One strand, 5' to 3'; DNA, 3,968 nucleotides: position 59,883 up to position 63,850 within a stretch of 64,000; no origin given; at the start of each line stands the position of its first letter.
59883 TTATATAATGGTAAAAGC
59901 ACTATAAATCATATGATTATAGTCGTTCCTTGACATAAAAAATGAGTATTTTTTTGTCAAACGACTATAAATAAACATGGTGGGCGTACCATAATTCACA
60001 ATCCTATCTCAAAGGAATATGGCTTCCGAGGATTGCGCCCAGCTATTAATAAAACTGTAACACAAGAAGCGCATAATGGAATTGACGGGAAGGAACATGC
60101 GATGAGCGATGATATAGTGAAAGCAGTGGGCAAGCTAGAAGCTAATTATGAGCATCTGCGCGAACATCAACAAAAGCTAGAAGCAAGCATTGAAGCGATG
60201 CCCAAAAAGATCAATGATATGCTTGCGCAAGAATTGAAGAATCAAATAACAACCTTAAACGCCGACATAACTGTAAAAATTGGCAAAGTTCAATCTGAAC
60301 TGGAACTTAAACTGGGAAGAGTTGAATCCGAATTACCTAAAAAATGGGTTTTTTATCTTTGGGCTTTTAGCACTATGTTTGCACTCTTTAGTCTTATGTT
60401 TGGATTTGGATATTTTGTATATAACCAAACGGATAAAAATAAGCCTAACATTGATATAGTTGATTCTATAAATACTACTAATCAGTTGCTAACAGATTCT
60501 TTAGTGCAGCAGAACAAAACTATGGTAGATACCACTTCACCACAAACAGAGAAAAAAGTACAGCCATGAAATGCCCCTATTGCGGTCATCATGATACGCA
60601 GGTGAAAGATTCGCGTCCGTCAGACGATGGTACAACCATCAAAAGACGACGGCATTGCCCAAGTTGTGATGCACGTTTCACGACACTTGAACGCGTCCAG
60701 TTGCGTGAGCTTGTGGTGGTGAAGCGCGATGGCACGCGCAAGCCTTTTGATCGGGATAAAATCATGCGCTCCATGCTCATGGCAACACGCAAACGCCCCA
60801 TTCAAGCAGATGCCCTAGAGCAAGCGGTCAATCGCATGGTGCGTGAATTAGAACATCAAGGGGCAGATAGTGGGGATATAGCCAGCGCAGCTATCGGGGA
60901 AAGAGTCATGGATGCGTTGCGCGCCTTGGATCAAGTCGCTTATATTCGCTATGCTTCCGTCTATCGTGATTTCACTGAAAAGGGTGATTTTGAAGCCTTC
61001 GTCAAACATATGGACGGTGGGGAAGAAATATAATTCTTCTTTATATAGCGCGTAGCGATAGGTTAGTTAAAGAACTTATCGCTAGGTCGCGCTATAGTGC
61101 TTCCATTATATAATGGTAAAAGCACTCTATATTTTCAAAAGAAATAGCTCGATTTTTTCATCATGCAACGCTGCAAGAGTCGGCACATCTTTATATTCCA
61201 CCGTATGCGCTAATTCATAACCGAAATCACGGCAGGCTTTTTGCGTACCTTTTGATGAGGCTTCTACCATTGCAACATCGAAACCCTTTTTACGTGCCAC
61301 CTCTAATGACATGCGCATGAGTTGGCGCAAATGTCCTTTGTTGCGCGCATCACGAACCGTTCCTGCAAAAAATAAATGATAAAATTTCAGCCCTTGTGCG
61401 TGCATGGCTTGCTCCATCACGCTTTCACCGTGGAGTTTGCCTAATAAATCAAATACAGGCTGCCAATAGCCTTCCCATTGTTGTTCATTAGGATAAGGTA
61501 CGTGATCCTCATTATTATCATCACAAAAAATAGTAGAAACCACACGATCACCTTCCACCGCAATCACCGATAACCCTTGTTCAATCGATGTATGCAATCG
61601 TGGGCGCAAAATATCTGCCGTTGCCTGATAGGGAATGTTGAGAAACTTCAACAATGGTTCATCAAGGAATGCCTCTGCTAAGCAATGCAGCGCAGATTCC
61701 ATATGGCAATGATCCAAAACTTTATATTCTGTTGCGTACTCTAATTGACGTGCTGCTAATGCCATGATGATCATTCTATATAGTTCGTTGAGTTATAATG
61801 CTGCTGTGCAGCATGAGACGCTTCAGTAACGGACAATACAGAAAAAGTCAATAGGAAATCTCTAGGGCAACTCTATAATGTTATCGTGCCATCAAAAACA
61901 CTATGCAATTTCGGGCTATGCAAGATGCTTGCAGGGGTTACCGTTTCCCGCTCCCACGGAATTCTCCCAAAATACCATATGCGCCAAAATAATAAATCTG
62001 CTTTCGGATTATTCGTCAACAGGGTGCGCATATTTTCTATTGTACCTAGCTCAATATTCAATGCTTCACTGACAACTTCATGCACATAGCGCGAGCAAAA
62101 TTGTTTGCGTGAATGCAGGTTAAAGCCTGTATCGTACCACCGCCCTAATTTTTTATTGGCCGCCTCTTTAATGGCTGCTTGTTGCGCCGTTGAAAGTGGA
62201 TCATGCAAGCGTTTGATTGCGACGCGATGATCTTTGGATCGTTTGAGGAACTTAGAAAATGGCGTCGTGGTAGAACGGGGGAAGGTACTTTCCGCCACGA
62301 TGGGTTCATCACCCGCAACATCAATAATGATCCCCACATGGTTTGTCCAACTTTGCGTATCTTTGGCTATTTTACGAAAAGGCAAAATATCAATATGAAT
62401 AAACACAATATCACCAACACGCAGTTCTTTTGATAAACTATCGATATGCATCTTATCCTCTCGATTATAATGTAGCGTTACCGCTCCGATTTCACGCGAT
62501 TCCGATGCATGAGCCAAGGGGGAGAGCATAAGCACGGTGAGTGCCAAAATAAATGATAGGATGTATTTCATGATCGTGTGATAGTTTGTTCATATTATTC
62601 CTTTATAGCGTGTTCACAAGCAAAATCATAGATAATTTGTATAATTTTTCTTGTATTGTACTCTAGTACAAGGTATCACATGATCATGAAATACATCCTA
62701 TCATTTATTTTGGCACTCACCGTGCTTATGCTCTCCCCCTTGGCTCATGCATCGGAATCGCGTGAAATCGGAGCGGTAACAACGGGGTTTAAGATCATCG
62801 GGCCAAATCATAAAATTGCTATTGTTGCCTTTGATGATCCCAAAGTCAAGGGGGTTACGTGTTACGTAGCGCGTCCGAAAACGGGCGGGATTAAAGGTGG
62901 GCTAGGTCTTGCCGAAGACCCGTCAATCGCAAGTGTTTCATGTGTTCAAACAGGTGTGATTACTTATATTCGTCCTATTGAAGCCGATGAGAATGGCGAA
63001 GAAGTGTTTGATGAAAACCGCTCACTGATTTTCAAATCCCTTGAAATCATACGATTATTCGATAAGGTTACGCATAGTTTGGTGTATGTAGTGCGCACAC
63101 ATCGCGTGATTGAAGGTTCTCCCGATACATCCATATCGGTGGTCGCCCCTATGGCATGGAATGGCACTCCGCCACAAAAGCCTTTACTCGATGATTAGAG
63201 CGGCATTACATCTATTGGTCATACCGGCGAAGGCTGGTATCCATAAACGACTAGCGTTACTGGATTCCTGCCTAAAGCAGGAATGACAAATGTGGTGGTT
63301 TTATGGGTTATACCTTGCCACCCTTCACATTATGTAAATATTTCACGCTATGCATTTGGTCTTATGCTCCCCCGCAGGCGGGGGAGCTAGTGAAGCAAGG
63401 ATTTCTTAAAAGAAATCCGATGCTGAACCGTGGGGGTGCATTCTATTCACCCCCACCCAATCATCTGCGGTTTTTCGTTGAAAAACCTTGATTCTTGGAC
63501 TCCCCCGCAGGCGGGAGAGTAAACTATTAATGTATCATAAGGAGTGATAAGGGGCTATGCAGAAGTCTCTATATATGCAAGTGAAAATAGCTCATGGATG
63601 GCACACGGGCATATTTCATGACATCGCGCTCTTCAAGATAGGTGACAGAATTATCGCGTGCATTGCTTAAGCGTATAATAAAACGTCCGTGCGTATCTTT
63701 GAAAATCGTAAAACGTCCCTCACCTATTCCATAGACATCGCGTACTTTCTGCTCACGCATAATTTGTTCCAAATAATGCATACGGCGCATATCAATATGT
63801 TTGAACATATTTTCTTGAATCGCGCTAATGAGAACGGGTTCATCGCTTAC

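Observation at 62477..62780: A 107-bp near-perfect inverted repeat gives two unrelated divergent genes the same 5-prime UTR end, start codon and signal peptide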

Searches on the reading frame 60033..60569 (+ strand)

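Call 45: search_protein_families(library=ncbifam, proteins=[window:60033-60569:+], max_evalue=0.001)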
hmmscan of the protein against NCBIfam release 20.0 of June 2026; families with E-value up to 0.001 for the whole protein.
window:60033-60569:+ (178 aa): 1 family
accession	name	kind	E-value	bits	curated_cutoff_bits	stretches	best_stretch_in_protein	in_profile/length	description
NF047909.1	CellAnchorMapZStrp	equivalog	0.00025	20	700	1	11-169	76-223/474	cell division site-positioning protein MapZ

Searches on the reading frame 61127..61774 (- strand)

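Call 5: search_protein_families(library=pfam, proteins=[window:61127-61774:-], max_evalue=0.01)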
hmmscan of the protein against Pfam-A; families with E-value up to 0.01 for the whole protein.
window:61127-61774:- (215 aa): 1 family
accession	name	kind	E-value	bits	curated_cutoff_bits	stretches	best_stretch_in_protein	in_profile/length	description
PF13527.13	Acetyltransf_9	-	3.5e-06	27.5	25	1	135-188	76-126/127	Acetyltransferase (GNAT) domain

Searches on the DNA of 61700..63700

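Call 44: search_rna_families(source=window, start=61700, end=63700, threshold=evalue, max_evalue=1)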
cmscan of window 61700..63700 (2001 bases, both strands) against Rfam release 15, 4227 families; matches with E-value up to 1: 0.
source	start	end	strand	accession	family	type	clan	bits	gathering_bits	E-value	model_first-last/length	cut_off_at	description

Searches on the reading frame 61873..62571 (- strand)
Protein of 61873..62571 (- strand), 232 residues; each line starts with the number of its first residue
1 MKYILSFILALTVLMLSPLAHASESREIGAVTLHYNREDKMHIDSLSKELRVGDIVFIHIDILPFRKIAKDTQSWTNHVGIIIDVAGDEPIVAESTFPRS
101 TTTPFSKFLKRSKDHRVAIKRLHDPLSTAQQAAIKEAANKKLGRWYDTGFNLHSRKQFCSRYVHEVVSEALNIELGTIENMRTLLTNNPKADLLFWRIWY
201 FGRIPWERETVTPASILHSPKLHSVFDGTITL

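Call 5: search_protein_families(library=pfam, proteins=[window:61873-62571:-], max_evalue=0.01)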
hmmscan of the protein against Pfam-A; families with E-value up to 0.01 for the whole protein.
window:61873-62571:- (232 aa): 1 family
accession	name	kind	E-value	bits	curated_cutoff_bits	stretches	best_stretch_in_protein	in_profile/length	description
PF05708.18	Peptidase_C92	-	2.3e-36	125.8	27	1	50-225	2-165/166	Permuted papain-like amidase enzyme, YaeF/YiiX, C92 family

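Call 6: find_encoding_contigs(protein=window:61873-62571:-, flank=4000, max_places=10)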
Protein window:61873-62571:- (232 aa): no gene with exactly this product is on record in the collection.

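Call 9: find_homologous_proteins(query=window:61873-62571:-)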
Query window:61873-62571:- (232 aa): 1547 proteins with E <= 0.001 among 1779 candidates; the best 120 are listed.
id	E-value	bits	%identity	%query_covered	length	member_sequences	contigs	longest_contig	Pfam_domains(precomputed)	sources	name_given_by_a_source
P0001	2.7e-125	434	100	83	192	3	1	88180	PF05708.19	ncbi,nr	ncbi:MAG: YebB family permuted papain-like enzyme [Alphaproteobacteria bacterium]|nr:MAG: YebB famil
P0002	8.9e-85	302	66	83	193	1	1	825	PF05708.19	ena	-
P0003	4.1e-82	293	60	97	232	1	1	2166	PF05708.19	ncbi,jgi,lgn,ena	jgi:hypothetical protein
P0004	1.1e-80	288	64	81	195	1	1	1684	PF05708.19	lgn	-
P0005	1.1e-80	288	66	82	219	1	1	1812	PF05708.19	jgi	jgi:cell wall-associated NlpC family hydrolase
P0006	4.6e-80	286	64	83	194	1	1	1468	PF05708.19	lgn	-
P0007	9.5e-79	282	64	83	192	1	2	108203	PF05708.19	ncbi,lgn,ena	-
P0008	1.8e-78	281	65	82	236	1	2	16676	PF05708.19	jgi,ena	-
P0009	3.1e-78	280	64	80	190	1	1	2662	PF05708.19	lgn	-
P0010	1.9e-77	278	60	83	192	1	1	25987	PF05708.19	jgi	jgi:Permuted papain-like amidase enzyme, YaeF/YiiX, C92 family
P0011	4.8e-77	276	58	94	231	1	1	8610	PF05708.19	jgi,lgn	-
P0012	7.5e-77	276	64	81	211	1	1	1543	PF05708.19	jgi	-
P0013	1.3e-76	275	63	82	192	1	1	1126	PF05708.19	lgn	-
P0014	8.4e-76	272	63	81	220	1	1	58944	PF05708.19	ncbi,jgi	-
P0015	1.2e-75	272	62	81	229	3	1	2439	PF05708.19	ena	-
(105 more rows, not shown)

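Call 11: find_encoding_contigs(protein=P0001, flank=5000, max_places=10)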
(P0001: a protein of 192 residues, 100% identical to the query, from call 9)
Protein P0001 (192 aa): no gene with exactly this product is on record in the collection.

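Call 22: find_related_loci(query=A2, collection=genome_contigs, flank=3000)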
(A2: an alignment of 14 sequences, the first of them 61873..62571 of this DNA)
Query A2 (232 aa) in genome_contigs; peptide patterns used: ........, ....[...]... (x = any residue, [..] = any of these).
210 stretches matched a pattern; 178 encode a relative of the query (tblastn E <= 1e-3); the best 80 are kept; 80 distinct loci.
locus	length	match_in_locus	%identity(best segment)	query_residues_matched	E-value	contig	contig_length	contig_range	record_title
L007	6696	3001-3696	93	1-232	6e-147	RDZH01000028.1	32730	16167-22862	MAG: Alphaproteobacteria bacterium isolate PH2015_06S_46_36 PH2015_06S_scaffold_482, whole genome shotgun sequence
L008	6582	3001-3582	60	37-230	9e-82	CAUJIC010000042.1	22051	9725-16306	MAG: Pseudomonadota bacterium isolate KLAP13 genome assembly, contig: KLAP13_60108, whole genome shotgun sequence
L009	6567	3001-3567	61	40-228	4e-82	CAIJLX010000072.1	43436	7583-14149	MAG: uncultured Alphaproteobacteria bacterium isolate Loclat_bin-19178 genome assembly, contig: bin-19178:072/111, whole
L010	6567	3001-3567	64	41-229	2e-81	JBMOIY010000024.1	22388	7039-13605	MAG: Rickettsiales bacterium isolate Deming_bin.490 contig5700, whole genome shotgun sequence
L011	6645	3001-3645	53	2-228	2e-80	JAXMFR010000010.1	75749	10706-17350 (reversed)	MAG: Chitinivorax sp. isolate STL-PRO92 C3.217.fa-10, whole genome shotgun sequence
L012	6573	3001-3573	63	40-230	1e-78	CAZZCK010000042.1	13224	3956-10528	MAG TPA_asm: uncultured Azospirillum sp. isolate SRP150892_co2_67 genome assembly, contig: NODE_6930_length_13224_cov_10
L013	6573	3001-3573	57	40-230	2e-78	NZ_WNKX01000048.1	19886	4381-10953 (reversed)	Massilia eburnea strain JCM 31587 NODE_48_length_19886_cov_39.589402_48, whole genome shotgun sequence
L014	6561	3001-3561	57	44-230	2e-77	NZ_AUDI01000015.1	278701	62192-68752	Pseudoduganella violaceinigra DSM 15887 H597DRAFT_scaffold00010.10_C, whole genome shotgun sequence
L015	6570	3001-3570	57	39-228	1e-76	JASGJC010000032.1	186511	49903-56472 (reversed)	MAG: Aquabacterium sp. isolate 5N395 JMF-2111-06-0005.ont.bin.395_31, whole genome shotgun sequence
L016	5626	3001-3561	57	43-229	2e-76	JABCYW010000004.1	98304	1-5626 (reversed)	MAG: Betaproteobacteria bacterium isolate Inc-BW-H-2-M_MAG61 Ga0210384_10000171, whole genome shotgun sequence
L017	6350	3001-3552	58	45-228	3e-75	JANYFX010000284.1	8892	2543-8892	MAG: Rhizobacter sp. isolate 339R_metabinner_96_sub 339R_k141_26417, whole genome shotgun sequence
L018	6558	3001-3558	58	43-228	3e-75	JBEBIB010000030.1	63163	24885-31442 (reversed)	MAG: Burkholderiaceae bacterium isolate SF1_2_13 NODE_315_length_63163_cov_19.450035, whole genome shotgun sequence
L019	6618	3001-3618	52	28-230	9e-75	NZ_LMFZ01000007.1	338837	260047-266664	Duganella sp. Root1480D1 contig_15, whole genome shotgun sequence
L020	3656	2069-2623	55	46-230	3e-74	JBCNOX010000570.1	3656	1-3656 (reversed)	MAG: Pseudoduganella sp. isolate SMAGNO138 Contig570, whole genome shotgun sequence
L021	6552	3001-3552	57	45-228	3e-74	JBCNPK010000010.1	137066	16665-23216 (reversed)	MAG: Pseudoduganella sp. isolate SMAGNO151 Contig10, whole genome shotgun sequence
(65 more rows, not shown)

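Call 26: list_cluster_members(proteins=[P0001, P0121])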
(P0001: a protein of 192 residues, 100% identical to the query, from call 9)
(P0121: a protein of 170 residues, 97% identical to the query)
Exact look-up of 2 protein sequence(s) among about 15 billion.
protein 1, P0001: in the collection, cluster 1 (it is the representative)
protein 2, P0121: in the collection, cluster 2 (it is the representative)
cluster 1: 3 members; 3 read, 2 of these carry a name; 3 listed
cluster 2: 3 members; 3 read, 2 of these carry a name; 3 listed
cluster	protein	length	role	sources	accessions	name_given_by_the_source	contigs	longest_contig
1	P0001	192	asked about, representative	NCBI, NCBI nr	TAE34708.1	MAG: YebB family permuted papain-like enzyme [Alphaproteobacteria bacterium]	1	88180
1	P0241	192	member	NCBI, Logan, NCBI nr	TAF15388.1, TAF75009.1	MAG: YebB family permuted papain-like enzyme [Alphaproteobacteria bacterium]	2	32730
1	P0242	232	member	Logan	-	-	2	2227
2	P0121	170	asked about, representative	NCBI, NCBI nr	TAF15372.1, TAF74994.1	MAG: hypothetical protein EAZ74_01955 [Alphaproteobacteria bacterium]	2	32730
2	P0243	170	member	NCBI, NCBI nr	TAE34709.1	MAG: hypothetical protein EAY65_01740 [Alphaproteobacteria bacterium]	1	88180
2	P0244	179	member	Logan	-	-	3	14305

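Call 28: find_encoding_contigs(protein=P0242, flank=6000, max_places=10)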
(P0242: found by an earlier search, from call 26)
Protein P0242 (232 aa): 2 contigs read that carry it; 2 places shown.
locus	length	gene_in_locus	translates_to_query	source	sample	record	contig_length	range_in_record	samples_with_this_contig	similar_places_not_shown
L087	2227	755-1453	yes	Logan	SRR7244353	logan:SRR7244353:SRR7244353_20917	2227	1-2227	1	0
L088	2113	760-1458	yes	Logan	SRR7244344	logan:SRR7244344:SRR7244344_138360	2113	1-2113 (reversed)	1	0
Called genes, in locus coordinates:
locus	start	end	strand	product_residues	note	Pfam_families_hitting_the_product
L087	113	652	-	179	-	PF05981:CreA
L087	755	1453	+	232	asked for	PF05708:Peptidase_C92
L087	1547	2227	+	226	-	PF13527:Acetyltransf_9 (faint)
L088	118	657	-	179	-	PF05981:CreA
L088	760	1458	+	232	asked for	PF05708:Peptidase_C92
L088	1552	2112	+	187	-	?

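Call 29: find_encoding_contigs(protein=P0244, flank=6000, max_places=10)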
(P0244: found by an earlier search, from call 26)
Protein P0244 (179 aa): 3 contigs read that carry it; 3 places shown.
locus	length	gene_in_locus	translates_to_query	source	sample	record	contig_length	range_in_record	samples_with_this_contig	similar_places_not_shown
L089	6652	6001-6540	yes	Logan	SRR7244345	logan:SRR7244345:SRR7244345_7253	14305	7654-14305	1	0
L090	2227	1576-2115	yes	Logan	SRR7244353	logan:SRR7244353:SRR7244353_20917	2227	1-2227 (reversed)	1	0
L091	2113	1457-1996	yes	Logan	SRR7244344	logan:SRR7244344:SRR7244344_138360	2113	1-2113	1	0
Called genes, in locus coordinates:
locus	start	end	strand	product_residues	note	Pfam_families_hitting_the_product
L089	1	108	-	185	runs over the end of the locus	PF07879:PHB_acc_N, PF05233:PHB_acc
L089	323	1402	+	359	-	PF01168:Ala_racemase_N, PF00842:Ala_racemase_C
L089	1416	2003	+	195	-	PF00551:Formyl_trans_N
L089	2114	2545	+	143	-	PF02502:LacAB_rpiB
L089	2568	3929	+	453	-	PF00464:SHMT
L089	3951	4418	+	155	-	PF22811:Zn_ribbon_NrdR, PF03477:ATP-cone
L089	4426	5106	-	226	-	PF13527:Acetyltransf_9 (faint)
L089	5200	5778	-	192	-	PF05708:Peptidase_C92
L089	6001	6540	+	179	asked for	PF05981:CreA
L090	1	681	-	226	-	PF13527:Acetyltransf_9 (faint)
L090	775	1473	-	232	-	PF05708:Peptidase_C92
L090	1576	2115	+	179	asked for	PF05981:CreA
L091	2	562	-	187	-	?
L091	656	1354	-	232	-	PF05708:Peptidase_C92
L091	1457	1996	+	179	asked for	PF05981:CreA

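Call 45: search_protein_families(library=ncbifam, proteins=[window:61873-62571:-], max_evalue=0.001)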
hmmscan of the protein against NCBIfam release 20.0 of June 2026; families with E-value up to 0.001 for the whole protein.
window:61873-62571:- (232 aa): 2 families
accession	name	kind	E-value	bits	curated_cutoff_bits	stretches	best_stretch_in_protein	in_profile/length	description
NF008547.0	PRK11470.1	equivalog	2.9e-77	258.9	227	1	45-228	9-192/205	YebB family permuted papain-like enzyme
NF007458.0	PRK10030.1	equivalog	3.7e-25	88.6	216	1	47-227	21-201/205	YiiX family permuted papain-like enzyme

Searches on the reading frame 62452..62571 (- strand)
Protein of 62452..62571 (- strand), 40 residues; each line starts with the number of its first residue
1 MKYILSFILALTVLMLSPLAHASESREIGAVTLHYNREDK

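Call 47: find_homologous_proteins(query=window:62452-62571:-, max_evalue=10)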
Query seq(40 aa): no candidate shares three 5-residue words with the query. No homologue found.
